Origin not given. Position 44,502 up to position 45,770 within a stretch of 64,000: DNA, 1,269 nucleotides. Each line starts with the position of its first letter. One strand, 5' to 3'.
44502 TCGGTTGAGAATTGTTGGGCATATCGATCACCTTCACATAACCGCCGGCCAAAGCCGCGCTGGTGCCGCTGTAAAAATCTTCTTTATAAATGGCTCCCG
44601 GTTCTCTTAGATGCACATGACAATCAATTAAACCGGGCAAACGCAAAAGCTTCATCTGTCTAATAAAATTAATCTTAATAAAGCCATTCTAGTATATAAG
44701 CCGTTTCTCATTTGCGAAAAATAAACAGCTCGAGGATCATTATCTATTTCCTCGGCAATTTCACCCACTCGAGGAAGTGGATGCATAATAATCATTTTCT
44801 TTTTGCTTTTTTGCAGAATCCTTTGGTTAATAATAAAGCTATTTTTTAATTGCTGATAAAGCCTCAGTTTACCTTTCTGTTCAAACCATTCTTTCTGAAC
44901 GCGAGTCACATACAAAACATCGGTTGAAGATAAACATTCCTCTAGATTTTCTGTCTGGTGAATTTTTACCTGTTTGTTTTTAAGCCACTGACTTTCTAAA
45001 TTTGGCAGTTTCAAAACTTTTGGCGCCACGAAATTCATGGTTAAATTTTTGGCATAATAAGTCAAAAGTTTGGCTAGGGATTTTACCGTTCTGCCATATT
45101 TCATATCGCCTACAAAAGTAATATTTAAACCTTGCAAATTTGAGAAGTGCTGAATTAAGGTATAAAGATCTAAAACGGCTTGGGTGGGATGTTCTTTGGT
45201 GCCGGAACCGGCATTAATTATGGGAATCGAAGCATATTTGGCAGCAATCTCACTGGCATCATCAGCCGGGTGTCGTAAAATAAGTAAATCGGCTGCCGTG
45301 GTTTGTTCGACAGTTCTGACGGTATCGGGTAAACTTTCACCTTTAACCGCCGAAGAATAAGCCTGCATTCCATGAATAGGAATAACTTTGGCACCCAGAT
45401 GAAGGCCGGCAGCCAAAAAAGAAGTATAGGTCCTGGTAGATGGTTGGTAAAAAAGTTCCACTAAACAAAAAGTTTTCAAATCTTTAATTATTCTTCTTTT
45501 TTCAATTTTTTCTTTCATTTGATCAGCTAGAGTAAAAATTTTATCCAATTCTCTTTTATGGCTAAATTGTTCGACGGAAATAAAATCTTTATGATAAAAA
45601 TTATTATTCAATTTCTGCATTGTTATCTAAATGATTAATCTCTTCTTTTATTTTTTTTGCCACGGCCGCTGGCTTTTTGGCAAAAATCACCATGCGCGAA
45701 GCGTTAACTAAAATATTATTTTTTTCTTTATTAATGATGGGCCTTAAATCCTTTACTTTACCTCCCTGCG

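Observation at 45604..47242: A divergent GTP-cyclohydrolase-II-like gene is translationally overlapped with a second, diverged PyrF paralog at the head of the pyr operon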

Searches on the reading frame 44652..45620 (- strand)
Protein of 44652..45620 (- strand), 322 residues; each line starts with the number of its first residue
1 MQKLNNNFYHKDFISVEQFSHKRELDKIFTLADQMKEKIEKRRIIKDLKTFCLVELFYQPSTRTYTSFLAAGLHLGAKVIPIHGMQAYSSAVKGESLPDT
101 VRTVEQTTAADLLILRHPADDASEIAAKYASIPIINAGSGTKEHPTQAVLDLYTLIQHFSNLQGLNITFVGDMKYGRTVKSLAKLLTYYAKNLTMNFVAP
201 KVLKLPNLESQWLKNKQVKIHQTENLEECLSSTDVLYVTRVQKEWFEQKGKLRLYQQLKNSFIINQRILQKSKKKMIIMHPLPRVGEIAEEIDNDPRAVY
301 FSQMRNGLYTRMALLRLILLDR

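Call 51: search_protein_families(library=ncbifam, proteins=[window:44652-45620:-], max_evalue=0.00001)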
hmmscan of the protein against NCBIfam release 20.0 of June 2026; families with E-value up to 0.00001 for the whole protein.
window:44652-45620:- (322 aa): 17 families
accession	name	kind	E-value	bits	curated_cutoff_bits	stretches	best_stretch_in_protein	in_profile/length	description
TIGR00670.1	asp_carb_tr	equivalog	3.4e-90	302.3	236.95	1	11-319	1-303/304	aspartate carbamoyltransferase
NF002032.1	PRK00856.1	equivalog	3.8e-85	285.7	263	1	11-318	1-296/297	aspartate carbamoyltransferase catalytic subunit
NF006046.0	PRK08192.1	equivalog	1.4e-69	234.9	512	1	7-319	3-317/339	aspartate carbamoyltransferase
NF008853.0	PRK11891.1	equivalog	3.3e-67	227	560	1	11-319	89-398/430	aspartate carbamoyltransferase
NF001986.0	PRK00779.1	subfamily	3.1e-39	134.9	306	1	10-319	5-304/307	ornithine carbamoyltransferase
TIGR00658.1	orni_carb_tr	equivalog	1.9e-38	132.4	280.85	1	11-319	1-303/304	ornithine carbamoyltransferase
NF010387.0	PRK13814.1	equivalog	4e-38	131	660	1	35-320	30-304/310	aspartate carbamoyltransferase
NF009916.0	PRK13376.1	equivalog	5.8e-32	110.9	800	1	19-318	16-332/525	bifunctional aspartate carbamoyltransferase catalytic subunit/aspartate carbamoyltransferase regulatory subunit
TIGR04384.1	putr_carbamoyl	exception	6.3e-30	104.4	500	1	12-318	1-306/330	putrescine carbamoyltransferase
NF003286.0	PRK04284.1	subfamily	2.7e-21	76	515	1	7-292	3-284/332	ornithine carbamoyltransferase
NF011380.0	PRK14805.1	equivalog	9.6e-19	67.6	421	1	11-319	2-300/302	ornithine carbamoyltransferase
NF009213.0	PRK12562.1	subfamily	2.4e-14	53.5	559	1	7-283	3-276/334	ornithine carbamoyltransferase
NF003384.0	PRK04523.1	equivalog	2e-12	46.8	288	0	126-318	132-332/336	N-acetylornithine carbamoyltransferase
NF002470.0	PRK01713.1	equivalog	8.5e-11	41.9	545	1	11-286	8-279/334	ornithine carbamoyltransferase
NF011379.0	PRK14804.1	equivalog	1.4e-10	40.8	373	1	13-315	9-305/311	ornithine carbamoyltransferase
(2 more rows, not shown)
